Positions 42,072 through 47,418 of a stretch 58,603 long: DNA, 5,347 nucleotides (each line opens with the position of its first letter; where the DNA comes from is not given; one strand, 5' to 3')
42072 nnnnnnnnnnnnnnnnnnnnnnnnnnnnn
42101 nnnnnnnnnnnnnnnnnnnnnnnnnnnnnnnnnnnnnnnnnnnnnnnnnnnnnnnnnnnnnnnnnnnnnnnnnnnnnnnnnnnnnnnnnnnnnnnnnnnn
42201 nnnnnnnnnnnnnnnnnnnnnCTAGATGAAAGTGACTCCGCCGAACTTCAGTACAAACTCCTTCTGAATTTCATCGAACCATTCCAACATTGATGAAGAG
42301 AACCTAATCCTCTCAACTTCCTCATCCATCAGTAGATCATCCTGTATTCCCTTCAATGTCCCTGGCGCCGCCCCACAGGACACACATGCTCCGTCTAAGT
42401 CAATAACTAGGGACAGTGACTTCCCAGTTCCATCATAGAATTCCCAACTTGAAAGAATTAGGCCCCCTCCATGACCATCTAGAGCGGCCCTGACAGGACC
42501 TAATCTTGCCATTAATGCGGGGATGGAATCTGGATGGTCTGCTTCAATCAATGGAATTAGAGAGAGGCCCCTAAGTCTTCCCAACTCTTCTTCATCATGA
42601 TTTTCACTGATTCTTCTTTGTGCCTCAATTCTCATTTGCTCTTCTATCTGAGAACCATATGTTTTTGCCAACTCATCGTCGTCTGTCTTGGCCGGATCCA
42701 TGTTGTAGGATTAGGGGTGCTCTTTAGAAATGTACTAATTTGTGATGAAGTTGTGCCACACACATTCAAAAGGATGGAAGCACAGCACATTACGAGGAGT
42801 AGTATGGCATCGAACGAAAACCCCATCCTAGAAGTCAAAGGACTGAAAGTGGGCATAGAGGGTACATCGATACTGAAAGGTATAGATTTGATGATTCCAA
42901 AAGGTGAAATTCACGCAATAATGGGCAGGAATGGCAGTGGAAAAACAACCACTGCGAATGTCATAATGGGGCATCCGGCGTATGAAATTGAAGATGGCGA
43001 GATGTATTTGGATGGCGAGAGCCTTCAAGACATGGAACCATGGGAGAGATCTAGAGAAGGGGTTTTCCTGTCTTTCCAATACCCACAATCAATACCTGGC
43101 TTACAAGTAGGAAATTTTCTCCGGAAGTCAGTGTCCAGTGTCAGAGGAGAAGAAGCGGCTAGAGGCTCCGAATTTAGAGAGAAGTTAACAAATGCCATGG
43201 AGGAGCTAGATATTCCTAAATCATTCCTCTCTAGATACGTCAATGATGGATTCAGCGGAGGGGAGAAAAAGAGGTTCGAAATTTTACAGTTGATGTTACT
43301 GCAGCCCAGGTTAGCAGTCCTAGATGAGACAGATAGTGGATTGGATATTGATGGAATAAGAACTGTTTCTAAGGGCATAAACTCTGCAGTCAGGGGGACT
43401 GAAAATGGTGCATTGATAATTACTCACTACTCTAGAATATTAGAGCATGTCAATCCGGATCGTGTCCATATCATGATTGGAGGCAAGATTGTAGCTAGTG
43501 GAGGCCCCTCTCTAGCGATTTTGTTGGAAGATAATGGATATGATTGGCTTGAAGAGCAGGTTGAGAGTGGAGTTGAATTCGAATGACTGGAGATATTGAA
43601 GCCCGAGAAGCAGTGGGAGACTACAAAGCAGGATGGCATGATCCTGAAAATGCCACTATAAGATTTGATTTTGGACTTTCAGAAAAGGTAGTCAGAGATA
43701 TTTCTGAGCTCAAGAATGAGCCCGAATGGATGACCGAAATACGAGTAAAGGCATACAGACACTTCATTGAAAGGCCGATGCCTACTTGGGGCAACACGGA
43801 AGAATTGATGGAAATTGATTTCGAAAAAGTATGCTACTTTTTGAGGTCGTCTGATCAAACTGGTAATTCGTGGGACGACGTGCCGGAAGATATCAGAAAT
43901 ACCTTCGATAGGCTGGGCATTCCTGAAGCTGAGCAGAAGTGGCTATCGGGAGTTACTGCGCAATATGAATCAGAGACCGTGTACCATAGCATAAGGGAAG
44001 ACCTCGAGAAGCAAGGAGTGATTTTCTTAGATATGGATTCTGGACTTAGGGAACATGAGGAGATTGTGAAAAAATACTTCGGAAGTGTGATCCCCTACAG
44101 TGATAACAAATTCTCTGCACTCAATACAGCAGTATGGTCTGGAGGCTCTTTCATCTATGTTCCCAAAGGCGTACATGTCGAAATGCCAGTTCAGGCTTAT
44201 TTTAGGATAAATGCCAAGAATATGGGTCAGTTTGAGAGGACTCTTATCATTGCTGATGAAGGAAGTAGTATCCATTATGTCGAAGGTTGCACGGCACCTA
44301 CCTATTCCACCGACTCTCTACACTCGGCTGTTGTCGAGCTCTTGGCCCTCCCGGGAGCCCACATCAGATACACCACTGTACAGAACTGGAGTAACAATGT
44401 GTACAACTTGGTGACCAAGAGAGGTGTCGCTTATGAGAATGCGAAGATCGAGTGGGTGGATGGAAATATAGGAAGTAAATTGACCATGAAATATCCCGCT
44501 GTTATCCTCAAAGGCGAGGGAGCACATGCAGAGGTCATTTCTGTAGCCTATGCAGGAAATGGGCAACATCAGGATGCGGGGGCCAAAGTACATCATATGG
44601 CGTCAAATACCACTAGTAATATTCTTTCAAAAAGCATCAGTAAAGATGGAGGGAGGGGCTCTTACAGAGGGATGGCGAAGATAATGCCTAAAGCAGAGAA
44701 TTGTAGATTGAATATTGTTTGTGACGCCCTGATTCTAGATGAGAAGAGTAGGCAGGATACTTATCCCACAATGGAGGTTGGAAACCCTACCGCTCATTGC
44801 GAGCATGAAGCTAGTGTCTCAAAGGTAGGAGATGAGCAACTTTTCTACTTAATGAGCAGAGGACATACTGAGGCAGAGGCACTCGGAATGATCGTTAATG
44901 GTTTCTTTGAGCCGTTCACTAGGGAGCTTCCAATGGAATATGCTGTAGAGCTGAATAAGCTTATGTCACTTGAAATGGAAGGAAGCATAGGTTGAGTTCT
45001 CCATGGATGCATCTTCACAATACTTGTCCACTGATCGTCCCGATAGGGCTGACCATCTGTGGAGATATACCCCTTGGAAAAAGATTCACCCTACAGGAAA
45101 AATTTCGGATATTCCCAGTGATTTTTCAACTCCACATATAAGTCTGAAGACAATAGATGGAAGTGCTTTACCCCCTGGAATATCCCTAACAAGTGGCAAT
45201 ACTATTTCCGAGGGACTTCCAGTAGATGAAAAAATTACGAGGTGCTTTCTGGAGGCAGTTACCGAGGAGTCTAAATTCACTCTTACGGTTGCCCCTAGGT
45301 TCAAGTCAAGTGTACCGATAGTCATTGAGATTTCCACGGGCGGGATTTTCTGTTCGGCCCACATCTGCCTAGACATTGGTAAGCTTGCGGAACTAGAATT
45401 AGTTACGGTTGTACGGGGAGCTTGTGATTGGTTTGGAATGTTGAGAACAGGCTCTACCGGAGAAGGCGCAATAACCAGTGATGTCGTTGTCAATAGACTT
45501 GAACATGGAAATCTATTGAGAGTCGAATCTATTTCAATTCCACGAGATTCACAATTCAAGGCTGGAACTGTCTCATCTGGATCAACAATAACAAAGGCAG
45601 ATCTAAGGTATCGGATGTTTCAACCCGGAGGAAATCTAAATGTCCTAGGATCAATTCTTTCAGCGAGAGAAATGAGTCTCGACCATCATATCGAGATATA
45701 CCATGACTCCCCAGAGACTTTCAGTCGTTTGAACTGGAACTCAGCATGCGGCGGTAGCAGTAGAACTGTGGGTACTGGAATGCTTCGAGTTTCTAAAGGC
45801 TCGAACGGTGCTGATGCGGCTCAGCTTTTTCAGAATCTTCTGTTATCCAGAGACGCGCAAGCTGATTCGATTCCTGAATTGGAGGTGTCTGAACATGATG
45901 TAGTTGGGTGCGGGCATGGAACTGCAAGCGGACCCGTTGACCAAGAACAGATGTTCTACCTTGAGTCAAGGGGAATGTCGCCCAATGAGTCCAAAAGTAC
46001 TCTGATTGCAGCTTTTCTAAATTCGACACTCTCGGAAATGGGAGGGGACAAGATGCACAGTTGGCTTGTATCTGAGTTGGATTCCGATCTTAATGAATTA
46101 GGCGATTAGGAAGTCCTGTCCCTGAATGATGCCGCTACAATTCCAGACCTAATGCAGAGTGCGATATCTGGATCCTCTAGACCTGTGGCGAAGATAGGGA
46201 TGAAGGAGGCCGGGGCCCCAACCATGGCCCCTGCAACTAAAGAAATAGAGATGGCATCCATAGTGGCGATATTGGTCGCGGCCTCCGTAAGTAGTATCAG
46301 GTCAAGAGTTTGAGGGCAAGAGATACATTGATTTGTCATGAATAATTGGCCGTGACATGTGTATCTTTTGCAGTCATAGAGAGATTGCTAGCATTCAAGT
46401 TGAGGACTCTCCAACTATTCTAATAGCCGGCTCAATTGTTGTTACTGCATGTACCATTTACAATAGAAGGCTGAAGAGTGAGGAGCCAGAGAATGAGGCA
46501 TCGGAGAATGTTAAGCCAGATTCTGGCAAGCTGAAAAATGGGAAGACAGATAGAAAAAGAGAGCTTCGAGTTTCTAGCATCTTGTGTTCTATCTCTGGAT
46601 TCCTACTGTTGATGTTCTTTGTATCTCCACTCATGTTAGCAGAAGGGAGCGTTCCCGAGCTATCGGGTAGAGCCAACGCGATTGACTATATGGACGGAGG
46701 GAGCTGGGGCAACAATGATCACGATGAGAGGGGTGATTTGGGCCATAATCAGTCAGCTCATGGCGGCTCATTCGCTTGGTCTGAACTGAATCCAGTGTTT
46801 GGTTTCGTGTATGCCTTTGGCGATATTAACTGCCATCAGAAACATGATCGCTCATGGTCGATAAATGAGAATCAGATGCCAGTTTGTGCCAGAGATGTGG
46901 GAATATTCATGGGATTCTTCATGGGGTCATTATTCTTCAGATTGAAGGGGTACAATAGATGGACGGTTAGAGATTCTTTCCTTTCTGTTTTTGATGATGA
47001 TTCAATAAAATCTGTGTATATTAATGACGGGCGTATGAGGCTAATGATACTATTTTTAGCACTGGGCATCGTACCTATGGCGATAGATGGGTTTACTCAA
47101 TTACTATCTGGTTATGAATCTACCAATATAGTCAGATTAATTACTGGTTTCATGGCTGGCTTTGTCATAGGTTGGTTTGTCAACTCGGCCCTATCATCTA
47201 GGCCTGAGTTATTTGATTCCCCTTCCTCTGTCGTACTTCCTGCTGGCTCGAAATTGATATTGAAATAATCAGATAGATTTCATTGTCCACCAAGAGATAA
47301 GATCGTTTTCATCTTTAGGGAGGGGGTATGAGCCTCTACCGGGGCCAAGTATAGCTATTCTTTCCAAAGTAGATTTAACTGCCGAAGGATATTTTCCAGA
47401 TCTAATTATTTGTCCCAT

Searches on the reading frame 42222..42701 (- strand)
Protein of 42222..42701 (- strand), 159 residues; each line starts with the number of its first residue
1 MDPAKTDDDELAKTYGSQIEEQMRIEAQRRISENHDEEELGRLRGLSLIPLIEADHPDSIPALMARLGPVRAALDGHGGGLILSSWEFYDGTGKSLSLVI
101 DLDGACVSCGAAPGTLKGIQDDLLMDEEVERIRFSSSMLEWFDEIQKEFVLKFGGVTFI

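Call 23: search_protein_families(library=pfam, proteins=[window:42222-42701:-], max_evalue=0.001)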
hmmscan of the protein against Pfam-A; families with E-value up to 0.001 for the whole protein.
window:42222-42701:- (159 aa): 1 family
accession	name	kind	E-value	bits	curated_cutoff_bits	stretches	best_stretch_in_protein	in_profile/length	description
PF01106.22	NifU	-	0.0002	21.9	27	1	70-123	9-56/67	NifU-like domain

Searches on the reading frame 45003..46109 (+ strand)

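Call 23: search_protein_families(library=pfam, proteins=[window:45003-46109:+], max_evalue=0.001)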
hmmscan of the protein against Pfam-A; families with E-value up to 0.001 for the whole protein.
window:45003-46109:+ (368 aa): 1 family
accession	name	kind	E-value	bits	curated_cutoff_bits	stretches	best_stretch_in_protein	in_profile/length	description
PF01458.23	SUFBD_core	-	1.8e-39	136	27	1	173-338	68-232/232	SUF system FeS cluster assembly, SufBD core domain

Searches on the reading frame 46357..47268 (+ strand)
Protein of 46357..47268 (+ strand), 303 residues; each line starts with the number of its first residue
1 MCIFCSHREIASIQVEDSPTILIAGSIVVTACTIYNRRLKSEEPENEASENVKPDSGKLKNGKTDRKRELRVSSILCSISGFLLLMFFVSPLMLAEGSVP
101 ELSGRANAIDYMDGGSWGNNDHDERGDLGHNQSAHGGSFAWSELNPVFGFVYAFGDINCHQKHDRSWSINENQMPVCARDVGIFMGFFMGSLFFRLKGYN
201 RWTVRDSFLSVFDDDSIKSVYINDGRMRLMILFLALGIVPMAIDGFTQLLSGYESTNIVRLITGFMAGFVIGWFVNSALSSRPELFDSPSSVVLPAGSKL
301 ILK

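Call 23: search_protein_families(library=pfam, proteins=[window:46357-47268:+], max_evalue=0.001)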
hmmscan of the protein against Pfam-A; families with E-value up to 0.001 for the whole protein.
window:46357-47268:+ (303 aa): 1 family
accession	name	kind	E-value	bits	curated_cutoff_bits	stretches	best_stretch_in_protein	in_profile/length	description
PF09858.14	DUF2085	-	1.2e-25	90.1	25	1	159-273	1-89/90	Predicted membrane protein (DUF2085)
